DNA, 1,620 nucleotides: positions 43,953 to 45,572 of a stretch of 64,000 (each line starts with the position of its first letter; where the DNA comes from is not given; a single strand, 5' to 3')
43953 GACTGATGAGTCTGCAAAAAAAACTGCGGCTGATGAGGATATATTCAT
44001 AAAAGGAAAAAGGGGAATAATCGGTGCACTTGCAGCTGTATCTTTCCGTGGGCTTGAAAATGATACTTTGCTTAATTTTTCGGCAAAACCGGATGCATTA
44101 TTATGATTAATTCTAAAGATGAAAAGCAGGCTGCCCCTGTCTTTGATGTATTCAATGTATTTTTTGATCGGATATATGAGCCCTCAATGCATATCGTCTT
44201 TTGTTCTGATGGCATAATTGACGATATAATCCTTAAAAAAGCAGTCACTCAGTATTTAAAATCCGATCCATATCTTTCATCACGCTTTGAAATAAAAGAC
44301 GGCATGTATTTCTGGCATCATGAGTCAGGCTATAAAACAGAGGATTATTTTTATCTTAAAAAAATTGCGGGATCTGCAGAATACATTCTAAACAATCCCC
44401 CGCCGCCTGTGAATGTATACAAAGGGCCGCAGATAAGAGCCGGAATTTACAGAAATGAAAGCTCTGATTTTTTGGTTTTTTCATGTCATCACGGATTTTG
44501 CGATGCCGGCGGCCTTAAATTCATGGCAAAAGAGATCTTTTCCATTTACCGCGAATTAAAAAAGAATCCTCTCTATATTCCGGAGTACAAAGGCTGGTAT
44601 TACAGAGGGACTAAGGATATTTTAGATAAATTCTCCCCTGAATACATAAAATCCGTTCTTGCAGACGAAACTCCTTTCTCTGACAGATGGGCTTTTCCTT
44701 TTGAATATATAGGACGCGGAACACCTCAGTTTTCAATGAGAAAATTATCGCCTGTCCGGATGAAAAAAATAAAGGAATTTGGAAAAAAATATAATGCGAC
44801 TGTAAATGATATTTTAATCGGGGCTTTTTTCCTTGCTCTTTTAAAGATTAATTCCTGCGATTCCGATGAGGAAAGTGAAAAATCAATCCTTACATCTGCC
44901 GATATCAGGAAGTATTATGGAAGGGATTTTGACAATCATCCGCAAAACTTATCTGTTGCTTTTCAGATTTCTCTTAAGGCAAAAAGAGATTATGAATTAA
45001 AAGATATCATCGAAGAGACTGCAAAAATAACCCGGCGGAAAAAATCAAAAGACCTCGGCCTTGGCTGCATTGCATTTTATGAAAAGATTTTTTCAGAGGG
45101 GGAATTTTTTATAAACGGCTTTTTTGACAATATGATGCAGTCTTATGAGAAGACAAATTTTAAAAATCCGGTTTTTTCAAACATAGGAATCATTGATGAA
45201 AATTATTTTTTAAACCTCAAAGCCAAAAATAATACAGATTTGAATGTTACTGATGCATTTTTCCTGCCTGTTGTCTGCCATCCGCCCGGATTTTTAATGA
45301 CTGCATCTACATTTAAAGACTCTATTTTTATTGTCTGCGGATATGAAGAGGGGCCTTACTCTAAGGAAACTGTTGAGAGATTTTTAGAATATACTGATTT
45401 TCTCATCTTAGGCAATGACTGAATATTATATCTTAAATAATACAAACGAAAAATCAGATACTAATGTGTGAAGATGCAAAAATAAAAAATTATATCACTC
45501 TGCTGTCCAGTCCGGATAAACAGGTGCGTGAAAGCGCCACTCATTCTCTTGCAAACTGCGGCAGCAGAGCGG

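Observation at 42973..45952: wHTH + Cys/His domain + TiaS-kinase-domain-like protein translationally coupled to a stand-alone condensation-type enzyme (and a HEAT protein), inside the ACT-hom operon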

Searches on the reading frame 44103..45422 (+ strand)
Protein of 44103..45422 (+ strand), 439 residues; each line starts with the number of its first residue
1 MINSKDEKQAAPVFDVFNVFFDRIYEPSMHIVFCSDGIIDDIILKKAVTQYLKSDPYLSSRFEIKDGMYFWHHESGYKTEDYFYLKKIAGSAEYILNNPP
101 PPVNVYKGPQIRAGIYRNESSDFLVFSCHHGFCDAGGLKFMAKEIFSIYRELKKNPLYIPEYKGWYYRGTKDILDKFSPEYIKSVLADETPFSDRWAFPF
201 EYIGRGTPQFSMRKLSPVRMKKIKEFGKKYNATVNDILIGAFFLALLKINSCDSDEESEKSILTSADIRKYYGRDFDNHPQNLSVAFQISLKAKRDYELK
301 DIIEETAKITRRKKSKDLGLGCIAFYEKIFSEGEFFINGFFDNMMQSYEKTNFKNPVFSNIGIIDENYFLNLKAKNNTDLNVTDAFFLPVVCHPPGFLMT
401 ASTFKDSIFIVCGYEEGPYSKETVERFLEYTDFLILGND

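Call 3: search_protein_families(library=pfam, proteins=[window:44103-45422:+], max_evalue=0.1)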
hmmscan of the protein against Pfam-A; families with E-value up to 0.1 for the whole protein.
window:44103-45422:+ (439 aa): 1 family
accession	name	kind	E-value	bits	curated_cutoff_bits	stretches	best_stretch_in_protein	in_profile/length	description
PF00668.25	Condensation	-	1.1e-11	44.5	30.6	1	29-251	29-268/456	Condensation domain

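Call 4: search_protein_families(library=ncbifam, proteins=[window:44103-45422:+], max_evalue=0.1)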
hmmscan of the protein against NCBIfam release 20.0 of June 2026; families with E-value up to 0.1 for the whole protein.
window:44103-45422:+ (439 aa): 0 families

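Call 8: find_homologous_proteins(query=window:44103-45422:+)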
Query window:44103-45422:+ (439 aa): 146 proteins with E <= 0.001 among 5390 candidates; the best 120 are listed.
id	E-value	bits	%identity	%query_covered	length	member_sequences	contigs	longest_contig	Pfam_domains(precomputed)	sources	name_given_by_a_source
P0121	0.0e+0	1010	100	100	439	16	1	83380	PF00668.26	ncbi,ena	-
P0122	3.1e-166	572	63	90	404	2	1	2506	PF00668.26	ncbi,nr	ncbi:MAG: condensation domain-containing protein, partial [Methanomicrobium sp.]|nr:condensation dom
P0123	1.1e-165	570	57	98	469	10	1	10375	PF00668.26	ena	-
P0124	8.2e-164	564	59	97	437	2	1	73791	PF00668.26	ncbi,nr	ncbi:MAG: condensation protein [Methanomicrobiaceae archaeon]|nr:condensation protein [Methanomicrob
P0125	1.9e-163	563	59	97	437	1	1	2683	PF00668.26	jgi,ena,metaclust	metaclust:\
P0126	9.0e-156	537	57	97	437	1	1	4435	PF00668.26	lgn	-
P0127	2.4e-154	533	57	98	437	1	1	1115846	PF00668.26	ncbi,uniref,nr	ncbi:NRPS condensation-like uncharacterized protein [Methanomicrobium sp. W14]|uniref:condensation p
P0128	1.8e-122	428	47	96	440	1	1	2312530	-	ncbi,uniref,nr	ncbi:condensation protein [Methanoplanus sp. FWC-SCC4]|uniref:Condensation protein n=1 Tax=Methanoch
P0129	4.2e-122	426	46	96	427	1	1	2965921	PF00668.26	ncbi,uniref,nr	ncbi:condensation protein [Methanofollis formosanus]|uniref:Condensation protein n=1 Tax=Methanofoll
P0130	4.4e-122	426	46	97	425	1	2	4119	-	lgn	-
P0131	6.7e-121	422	47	97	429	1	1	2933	PF00668.26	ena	-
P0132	7.6e-121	422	46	98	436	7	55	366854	PF00668.26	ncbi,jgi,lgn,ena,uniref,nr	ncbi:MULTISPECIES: condensation domain-containing protein [unclassified Methanoculleus]|uniref:conde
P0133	3.0e-120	420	46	97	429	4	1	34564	PF00668.26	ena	-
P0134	1.2e-119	418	46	96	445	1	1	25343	PF00668.26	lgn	-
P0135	1.3e-119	418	45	96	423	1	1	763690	PF00668.26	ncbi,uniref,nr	ncbi:condensation protein [Methanofollis fontis]|uniref:Condensation protein n=1 Tax=Methanofollis f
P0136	5.0e-119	416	46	96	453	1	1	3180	PF00668.26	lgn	-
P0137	1.7e-118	414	45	98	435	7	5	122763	PF00668.26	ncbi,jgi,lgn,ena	-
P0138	2.4e-118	414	44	96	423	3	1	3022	PF00668.26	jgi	-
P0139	4.7e-118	413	47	96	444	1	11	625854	PF00668.26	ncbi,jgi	ncbi:condensation protein [Methanogenium cariaci]|jgi:NRPS condensation-like uncharacterized protein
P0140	6.1e-118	413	46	96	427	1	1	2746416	PF00668.26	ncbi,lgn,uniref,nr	ncbi:condensation protein [Methanofollis aquaemaris]|uniref:Condensation protein n=1 Tax=Methanofoll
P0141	8.3e-118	412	44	97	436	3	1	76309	PF00668.26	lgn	-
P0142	1.1e-117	412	45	98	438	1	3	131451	PF00668.26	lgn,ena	-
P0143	1.1e-117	412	45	97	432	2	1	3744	PF00668.26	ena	-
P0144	2.2e-117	411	47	97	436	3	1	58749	PF00668.26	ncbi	-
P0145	3.0e-117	410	45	96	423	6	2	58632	PF00668.26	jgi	-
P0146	4.9e-117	410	44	95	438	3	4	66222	PF00668.26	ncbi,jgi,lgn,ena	-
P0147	6.5e-117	409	45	96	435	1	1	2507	PF00668.26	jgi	jgi:NRPS condensation-like uncharacterized protein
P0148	7.8e-117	409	44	96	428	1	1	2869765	PF00668.26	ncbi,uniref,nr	ncbi:NRPS condensation-like uncharacterized protein [Methanofollis sp. W23]|uniref:condensation doma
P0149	1.0e-116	409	46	95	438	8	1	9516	PF00668.26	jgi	jgi:NRPS condensation-like uncharacterized protein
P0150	2.0e-116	408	45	96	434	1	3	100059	PF00668.26,PF16911.11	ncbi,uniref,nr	ncbi:condensation protein [Methanoculleus sp.]|uniref:condensation protein n=1 Tax=Methanoculleus sp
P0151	2.8e-116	407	45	97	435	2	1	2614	PF00668.26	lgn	-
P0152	3.7e-116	407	45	97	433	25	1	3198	PF00668.26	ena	-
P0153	4.0e-116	407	46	97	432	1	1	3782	PF00668.26,PF16911.11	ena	-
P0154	4.5e-116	407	44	96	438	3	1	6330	PF00668.26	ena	-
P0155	5.6e-116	406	45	96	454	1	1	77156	PF00668.26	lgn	-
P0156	9.5e-116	405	45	98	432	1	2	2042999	PF00668.26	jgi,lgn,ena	-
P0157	1.7e-115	405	43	98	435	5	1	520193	PF00668.26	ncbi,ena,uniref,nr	ncbi:condensation domain-containing protein [Methanoculleus horonobensis]|uniref:condensation domain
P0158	3.0e-115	404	45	98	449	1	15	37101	PF00668.26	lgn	-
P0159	3.7e-115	403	44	97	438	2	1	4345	PF00668.26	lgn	-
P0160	5.2e-115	403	44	97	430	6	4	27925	PF00668.26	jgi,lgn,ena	-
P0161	6.2e-115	403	44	96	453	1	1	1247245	PF00668.26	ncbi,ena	-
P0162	7.1e-115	403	45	97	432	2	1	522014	PF00668.26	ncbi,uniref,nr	ncbi:condensation domain-containing protein [Methanoculleus oceani]|uniref:Condensation protein n=1 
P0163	7.4e-115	402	46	95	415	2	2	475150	PF00668.26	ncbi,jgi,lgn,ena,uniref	ncbi:condensation protein [Methanofollis sp. UBA420]|jgi:NRPS condensation-like uncharacterized prot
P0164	8.5e-115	402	45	95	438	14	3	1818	PF00668.26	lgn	-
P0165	9.5e-115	402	46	97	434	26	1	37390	PF00668.26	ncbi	-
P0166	1.2e-114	402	46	96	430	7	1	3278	PF00668.26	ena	-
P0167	1.3e-114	402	43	98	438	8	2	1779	PF00668.26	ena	-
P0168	1.5e-114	401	44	96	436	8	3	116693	PF00668.26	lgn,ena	-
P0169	1.9e-114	401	44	97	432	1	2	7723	PF00668.26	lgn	-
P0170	2.6e-114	401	45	97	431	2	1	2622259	PF00668.26,PF16911.11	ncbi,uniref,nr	ncbi:hypothetical protein MchiMG62_10290 [Methanoculleus chikugoensis]|uniref:Condensation domain-co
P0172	7.4e-114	399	45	97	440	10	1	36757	PF00668.26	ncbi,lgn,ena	-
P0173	1.4e-113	398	43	96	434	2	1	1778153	PF00668.26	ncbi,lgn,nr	ncbi:condensation protein [Methanoculleus caldifontis]|nr:condensation protein [Methanoculleus sp. W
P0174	1.5e-113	398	44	97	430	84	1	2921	PF00668.26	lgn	-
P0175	1.8e-113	398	44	98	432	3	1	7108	PF00668.26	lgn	-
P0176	3.2e-113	397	43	97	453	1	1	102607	PF00668.26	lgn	-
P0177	3.2e-113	397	44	97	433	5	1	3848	PF00668.26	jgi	-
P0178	3.6e-113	397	43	98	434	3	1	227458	PF00668.26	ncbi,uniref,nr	ncbi:condensation protein [Methanoculleus sediminis]|uniref:Condensation protein n=1 Tax=Methanocull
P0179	4.0e-113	397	43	98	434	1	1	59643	PF00668.26,PF16911.11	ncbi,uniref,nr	ncbi:condensation domain-containing protein [Methanoculleus sp. MH98A]|uniref:condensation domain-co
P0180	4.4e-113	397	44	97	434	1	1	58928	PF00668.26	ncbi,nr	ncbi:MAG: condensation domain-containing protein [Methanoculleus horonobensis]|nr:condensation domai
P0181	4.5e-113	397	45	96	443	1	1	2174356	PF00668.26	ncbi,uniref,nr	ncbi:condensation protein [Methanogenium marinum]|uniref:Condensation protein n=1 Tax=Methanogenium 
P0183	5.7e-113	396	43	98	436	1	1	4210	PF00668.26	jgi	jgi:NRPS condensation-like uncharacterized protein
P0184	6.8e-113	396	45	97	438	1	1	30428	PF00668.26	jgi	jgi:NRPS condensation-like uncharacterized protein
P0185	1.3e-112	395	44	98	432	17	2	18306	PF00668.26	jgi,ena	-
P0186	2.0e-112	394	44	97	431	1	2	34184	PF00668.26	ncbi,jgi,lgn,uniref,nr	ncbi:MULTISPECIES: condensation protein [unclassified Methanoculleus]|uniref:condensation protein n=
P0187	2.2e-112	394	44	96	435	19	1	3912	PF00668.26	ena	-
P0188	3.9e-112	394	43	97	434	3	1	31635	PF00668.26,PF16911.11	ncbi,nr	ncbi:MAG: condensation protein [Methanoculleus marisnigri]|nr:condensation protein [Methanoculleus m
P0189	5.2e-112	393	44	98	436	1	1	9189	PF00668.26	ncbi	ncbi:hypothetical protein ES707_11529 [subsurface metagenome]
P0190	5.5e-112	393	45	96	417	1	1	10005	PF00668.26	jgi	jgi:NRPS condensation-like uncharacterized protein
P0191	5.7e-112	393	43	98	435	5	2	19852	PF00668.26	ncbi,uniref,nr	ncbi:MAG: condensation protein [Methanocalculus sp. MSAO_Arc2]|uniref:condensation domain-containing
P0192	6.0e-112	393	42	98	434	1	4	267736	PF00668.26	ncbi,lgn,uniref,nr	ncbi:MAG: condensation protein [Methanocalculus sp. MSAO_Arc1]|uniref:condensation protein n=1 Tax=M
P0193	6.1e-112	393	44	96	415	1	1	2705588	PF00668.26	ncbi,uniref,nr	ncbi:condensation protein [Methanofollis ethanolicus]|uniref:condensation protein n=1 Tax=Methanofol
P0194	8.6e-112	392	44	98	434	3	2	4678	PF00668.26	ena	-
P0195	2.3e-111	391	42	99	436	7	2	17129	PF00668.26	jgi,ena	-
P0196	2.8e-111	391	46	96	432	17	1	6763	PF00668.26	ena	-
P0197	3.0e-111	391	45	96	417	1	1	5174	PF00668.26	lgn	-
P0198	3.3e-111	390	45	96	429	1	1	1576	PF00668.26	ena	-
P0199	5.0e-111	390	43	96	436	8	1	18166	PF00668.26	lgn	-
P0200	6.1e-111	390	43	96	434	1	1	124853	PF00668.26,PF16911.11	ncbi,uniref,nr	ncbi:condensation protein [Methanoculleus sp. FWC-SCC3]|uniref:Condensation protein n=1 Tax=Methanoc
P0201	6.3e-111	390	43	97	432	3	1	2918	PF00668.26,PF16911.11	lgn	-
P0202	6.5e-111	389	43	97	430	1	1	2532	PF00668.26,PF16911.11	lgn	-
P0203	7.7e-111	389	43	96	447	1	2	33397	PF00668.26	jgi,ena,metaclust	metaclust:\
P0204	1.0e-110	389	44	97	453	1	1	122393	PF00668.26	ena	-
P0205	1.1e-110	389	43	96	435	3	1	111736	PF00668.26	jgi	jgi:NRPS condensation-like uncharacterized protein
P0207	2.4e-110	388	45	98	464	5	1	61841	PF00668.26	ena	-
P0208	2.4e-110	388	43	98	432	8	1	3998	PF00668.26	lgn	-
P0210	3.2e-110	387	43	97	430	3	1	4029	PF00668.26,PF16911.11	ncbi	ncbi:MAG: condensation domain-containing protein [Methanoculleus sp.]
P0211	4.5e-110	387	45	97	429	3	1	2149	PF00668.26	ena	-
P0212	4.7e-110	387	44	98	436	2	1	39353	PF00668.26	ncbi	-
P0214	4.7e-110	387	42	97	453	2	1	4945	PF00668.26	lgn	-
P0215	6.3e-110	386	42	99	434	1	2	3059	PF00668.26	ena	-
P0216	8.2e-110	386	45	95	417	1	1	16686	PF00668.26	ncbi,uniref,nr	ncbi:MAG: condensation protein [Methanofollis sp.]|uniref:condensation protein n=1 Tax=Methanofollis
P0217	1.0e-109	386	42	98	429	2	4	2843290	PF00668.26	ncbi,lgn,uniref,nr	ncbi:condensation domain protein [Methanolacinia petrolearia DSM 11571]|uniref:Condensation domain p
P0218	1.0e-109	386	44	97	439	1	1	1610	PF00668.26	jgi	-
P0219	1.3e-109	385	44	98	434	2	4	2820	PF00668.26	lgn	-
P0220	1.6e-109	385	43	98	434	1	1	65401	PF00668.26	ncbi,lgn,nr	ncbi:MAG: condensation protein [Methanomicrobiaceae archaeon]|nr:condensation protein [Methanomicrob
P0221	2.0e-109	385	43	97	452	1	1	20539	PF00668.26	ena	-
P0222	4.6e-109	383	44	96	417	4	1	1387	PF00668.26,PF16911.11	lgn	-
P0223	1.2e-108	382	42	97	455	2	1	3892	PF00668.26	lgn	-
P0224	1.2e-108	382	45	96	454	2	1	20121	PF00668.26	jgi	-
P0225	3.0e-108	381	43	96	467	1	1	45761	PF00668.26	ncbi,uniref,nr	ncbi:condensation protein [Methanogenium sp. MK-MG]|uniref:condensation protein n=1 Tax=Methanogeniu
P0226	3.4e-108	381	41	96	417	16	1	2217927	PF00668.26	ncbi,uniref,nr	ncbi:condensation protein [Methanofollis tationis]|uniref:Condensation protein n=1 Tax=Methanofollis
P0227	6.8e-108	380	43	96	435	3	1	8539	PF00668.26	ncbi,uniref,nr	ncbi:condensation protein [Methanocalculus sp.]|uniref:condensation protein n=2 Tax=Methanocalculus 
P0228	9.0e-108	379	44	98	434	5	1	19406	PF00668.26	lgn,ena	-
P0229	2.1e-107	378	43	98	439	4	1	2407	PF00668.26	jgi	-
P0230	2.3e-107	378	42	98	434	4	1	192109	PF00668.26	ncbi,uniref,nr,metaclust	ncbi:condensation domain-containing protein [Methanolacinia paynteri]|uniref:condensation domain-con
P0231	1.0e-106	376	42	98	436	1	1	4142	PF00668.26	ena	-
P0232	1.3e-106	375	43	97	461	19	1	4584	PF00668.26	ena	-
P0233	1.5e-106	375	44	96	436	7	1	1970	PF00668.26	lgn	-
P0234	1.8e-106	375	42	96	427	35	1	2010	PF00668.26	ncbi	ncbi:MAG: condensation protein [Methanoculleus sp.]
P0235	4.7e-106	373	45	96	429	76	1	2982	PF00668.26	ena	-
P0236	5.0e-106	373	43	98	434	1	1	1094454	PF00668.26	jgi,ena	-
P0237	6.5e-106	373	42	98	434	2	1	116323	PF00668.26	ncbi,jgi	-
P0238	9.7e-106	372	43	98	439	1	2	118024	PF00668.26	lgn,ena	-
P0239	1.1e-105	372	42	100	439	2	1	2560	PF00668.26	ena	-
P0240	1.4e-105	372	43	96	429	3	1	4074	PF00668.26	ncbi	-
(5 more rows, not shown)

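Call 15: find_encoding_contigs(protein=P0129, flank=8000, max_places=2)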
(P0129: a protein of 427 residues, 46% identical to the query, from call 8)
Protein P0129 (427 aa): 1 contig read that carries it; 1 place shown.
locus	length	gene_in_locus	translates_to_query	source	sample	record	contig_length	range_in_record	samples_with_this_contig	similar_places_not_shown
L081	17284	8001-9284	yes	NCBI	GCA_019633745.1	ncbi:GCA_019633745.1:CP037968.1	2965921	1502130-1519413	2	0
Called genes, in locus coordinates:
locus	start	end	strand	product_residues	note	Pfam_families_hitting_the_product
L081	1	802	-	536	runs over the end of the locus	PF00931:NB-ARC (faint), PF13555:AAA_29 (faint), PF00005:ABC_tran, PF02463:SMC_N (faint), PF13304:AAA_21 (faint), PF00005:ABC_tran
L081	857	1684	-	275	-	PF00702:Hydrolase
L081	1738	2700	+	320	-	PF01008:IF-2B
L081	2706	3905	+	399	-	PF02788:RuBisCO_large_N, PF00016:RuBisCO_large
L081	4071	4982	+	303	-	PF03413:PepSY (faint), PF16244:DUF4901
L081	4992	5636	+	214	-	PF12679:ABC2_membrane_2, PF12730:ABC2_membrane_4 (weak), PF12698:ABC2_membrane_3 (weak), PF13346:ABC2_membrane_5 (weak)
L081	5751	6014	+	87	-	-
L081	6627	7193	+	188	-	PF04893:Yip1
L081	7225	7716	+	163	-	-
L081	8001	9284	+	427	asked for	PF00668:Condensation (faint)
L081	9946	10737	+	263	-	PF13620:CarboxypepD_reg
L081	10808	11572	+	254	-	-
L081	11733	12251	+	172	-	-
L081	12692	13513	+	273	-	PF01678:DAP_epimerase, PF02567:PhzC-PhzF, PF01678:DAP_epimerase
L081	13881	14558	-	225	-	PF00154:RecA_N, PF06745:ATPase, PF08423:Rad51, PF13481:AAA_25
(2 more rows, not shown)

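Call 16: find_encoding_contigs(protein=P0217, flank=8000, max_places=2)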
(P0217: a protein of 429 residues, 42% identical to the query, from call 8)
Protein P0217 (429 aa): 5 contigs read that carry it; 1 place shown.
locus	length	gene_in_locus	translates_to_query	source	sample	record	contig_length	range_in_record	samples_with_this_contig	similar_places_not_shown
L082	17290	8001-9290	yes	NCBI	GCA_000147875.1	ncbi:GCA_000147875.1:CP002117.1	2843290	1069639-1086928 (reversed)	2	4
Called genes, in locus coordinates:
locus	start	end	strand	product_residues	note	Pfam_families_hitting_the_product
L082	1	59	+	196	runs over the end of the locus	PF01812:5-FTHF_cyc-lig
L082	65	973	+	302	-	PF01913:FTR, PF02741:FTR_C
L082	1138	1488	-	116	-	-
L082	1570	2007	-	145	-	PF04138:GtrA_DPMS_TM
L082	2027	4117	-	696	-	PF13231:PMT_2, PF24878:YkcB_C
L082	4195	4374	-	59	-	-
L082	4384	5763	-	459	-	PF00083:Sugar_tr, PF07690:MFS_1, PF12832:MFS_1_like (faint), PF07690:MFS_1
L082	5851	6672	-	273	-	PF00258:Flavodoxin_1 (faint), PF12641:Flavodoxin_3, PF12724:Flavodoxin_5, PF12837:Fer4_6 (faint), PF13237:Fer4_10, PF12838:Fer4_7 (weak), PF13187:Fer4_9 (weak), PF00037:Fer4 (weak), +1 more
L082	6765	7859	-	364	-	PF03193:RsgA_GTPase, PF02421:FeoB_N (faint), PF00005:ABC_tran (weak), PF01926:MMR_HSR1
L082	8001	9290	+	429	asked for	PF00668:Condensation (weak)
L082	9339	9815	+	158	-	PF13646:HEAT_2, PF02985:HEAT (faint), PF03130:HEAT_PBS (faint), PF13513:HEAT_EZ (faint), PF13646:HEAT_2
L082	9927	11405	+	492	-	PF00072:Response_reg, PF00989:PAS (weak), PF08448:PAS_4 (weak), PF07536:HWE_HK (weak), PF07568:HisKA_2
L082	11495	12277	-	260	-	PF01975:SurE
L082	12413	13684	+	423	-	PF07705:CARDB (weak)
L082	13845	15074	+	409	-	PF04371:PAD_porph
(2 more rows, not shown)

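Call 17: find_encoding_contigs(protein=P0170, flank=8000, max_places=2)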
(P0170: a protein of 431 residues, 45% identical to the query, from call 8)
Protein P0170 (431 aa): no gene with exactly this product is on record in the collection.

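Call 43: search_solved_structures(query=A2, max_evalue=1)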
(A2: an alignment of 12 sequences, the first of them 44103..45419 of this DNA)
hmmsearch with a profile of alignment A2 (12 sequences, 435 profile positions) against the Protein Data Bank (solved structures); distinct sequences matched with E-value up to 1: 27.
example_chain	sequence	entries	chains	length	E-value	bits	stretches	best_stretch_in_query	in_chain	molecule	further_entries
9rde_A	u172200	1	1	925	3e-15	59.1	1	33-251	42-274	Bacitracin synthase 3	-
6ta8_A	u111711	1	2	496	8.5e-10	41.1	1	29-247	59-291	Tyrocidine synthase 2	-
6p1j_A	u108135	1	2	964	8.1e-08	34.6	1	32-153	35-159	Txo2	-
5isw_A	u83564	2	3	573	4.7e-07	32.1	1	38-248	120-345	Gramicidin S synthase 1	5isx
9lcq_A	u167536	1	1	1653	8.6e-07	31.2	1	32-241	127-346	PvdL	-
2xhg_A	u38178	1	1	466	5.2e-06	28.6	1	38-247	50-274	TYROCIDINE SYNTHETASE A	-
9bfg_A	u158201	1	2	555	8e-06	28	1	38-247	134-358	Tyrocidine synthase 1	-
1q9j_A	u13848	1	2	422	1.1e-05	27.6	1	26-252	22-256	Polyketide synthase associated protein 5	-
6oyf_A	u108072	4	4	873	2.7e-05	26.3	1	33-153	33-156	Txo1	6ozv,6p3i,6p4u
9bfd_A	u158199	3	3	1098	2.9e-05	26.2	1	38-247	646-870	Tyrocidine synthase 1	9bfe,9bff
4znm_A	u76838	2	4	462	0.00018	23.6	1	26-152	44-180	C-domain type II peptide synthetase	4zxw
2jgp_A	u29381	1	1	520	0.00034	22.6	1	32-136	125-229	TYROCIDINE SYNTHETASE 3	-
6n8e_A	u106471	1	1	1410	0.00052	22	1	33-153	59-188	holo-ObiF1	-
8qnf_A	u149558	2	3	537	0.0041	19.1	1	38-152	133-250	Condensation domain TomBC from the Tomaymycin non-ribosomal peptide synthetase | Tomaymycin non-ribosomal peptide synthetase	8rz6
9uay_A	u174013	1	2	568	0.0085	18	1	28-150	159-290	CmnI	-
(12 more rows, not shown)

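Call 44: find_related_loci(query=A2, collection=metagenome_contigs, flank=6000)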
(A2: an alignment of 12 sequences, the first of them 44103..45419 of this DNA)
Query A2 (439 aa) in metagenome_contigs; peptide patterns used: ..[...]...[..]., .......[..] (x = any residue, [..] = any of these).
600 stretches matched a pattern (row limit reached: there are more); 32 encode a relative of the query (tblastn E <= 1e-3); 31 distinct loci.
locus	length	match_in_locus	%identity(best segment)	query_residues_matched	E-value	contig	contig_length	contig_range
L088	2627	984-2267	59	8-434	9e-179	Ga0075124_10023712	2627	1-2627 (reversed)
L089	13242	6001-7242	45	11-432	1e-128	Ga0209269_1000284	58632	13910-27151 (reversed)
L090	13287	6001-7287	45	1-432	5e-128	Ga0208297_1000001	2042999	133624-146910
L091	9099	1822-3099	45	8-432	2e-127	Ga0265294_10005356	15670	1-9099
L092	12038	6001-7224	43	11-432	1e-125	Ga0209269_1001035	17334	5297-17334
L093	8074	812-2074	45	8-432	1e-125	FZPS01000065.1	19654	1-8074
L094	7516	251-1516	45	8-432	7e-124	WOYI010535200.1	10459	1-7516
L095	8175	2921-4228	44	1-432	6e-124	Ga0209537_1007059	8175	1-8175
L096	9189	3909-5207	44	1-432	1e-120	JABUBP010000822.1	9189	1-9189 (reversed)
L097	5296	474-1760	43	1-432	1e-120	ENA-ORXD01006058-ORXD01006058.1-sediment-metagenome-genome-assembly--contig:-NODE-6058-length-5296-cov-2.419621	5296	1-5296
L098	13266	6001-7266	44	8-432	3e-118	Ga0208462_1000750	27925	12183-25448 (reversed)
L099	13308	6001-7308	42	1-435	2e-115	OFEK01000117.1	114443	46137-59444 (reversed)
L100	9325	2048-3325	44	4-432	5e-114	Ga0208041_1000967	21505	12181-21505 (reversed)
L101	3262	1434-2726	42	1-437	2e-116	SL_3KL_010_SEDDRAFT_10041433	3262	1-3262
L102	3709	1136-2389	42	11-432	1e-115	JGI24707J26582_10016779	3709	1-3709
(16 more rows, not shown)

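Call 81: search_protein_families(library=phrogs, proteins=[window:44103-45422:+], max_evalue=0.001)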
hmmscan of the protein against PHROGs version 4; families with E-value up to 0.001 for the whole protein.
window:44103-45422:+ (439 aa): 0 families

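Call 82: search_protein_families(library=padloc, proteins=[window:44103-45422:+], max_evalue=0.001)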
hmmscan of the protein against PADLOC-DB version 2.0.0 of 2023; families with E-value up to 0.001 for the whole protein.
window:44103-45422:+ (439 aa): 0 families
